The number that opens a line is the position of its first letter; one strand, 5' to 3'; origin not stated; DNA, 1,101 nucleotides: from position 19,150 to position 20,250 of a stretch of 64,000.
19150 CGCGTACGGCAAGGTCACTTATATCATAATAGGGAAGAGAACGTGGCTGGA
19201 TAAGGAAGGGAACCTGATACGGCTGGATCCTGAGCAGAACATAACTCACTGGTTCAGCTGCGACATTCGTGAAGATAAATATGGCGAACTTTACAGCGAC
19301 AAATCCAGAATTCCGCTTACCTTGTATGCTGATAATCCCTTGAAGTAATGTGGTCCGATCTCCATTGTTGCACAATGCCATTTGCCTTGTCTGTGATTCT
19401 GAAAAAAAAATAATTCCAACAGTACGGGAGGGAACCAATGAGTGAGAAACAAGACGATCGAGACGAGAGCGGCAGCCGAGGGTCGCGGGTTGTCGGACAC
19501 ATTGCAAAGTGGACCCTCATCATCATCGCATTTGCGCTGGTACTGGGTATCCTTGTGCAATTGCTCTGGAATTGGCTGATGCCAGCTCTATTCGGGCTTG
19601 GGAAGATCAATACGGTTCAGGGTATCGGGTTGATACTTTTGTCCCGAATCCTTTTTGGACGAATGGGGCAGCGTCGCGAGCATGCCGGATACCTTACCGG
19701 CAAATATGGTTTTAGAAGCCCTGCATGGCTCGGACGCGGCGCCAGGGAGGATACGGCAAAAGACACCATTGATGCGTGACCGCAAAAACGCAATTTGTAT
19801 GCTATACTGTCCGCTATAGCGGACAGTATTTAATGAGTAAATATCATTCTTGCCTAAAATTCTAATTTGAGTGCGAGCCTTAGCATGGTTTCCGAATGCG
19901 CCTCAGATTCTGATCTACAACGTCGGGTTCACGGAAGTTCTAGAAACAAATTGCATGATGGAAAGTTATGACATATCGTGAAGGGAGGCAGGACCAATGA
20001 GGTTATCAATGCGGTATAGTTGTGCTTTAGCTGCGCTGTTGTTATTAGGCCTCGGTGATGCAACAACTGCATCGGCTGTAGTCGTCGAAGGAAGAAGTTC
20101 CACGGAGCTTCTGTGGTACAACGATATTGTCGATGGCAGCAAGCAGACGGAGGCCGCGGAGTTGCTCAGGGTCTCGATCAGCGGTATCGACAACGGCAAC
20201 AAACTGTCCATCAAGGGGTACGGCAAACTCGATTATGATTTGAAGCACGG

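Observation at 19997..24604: Porin, nonaheme and lipoprotein-decaheme cluster: a hybrid Geobacter-order, Shewanella-architecture extracellular electron conduit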

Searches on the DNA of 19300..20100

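Call 76: search_rna_families(source=window, start=19300, end=20100, threshold=evalue, max_evalue=1)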
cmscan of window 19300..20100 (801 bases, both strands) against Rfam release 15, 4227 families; matches with E-value up to 1: 1.
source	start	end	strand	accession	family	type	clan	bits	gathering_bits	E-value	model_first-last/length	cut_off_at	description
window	19827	19861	+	RF01637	ceN47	Gene; snRNA; snoRNA; CD-box;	-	16.8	35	0.54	1-155/155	no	Nematode snoRNA ceN47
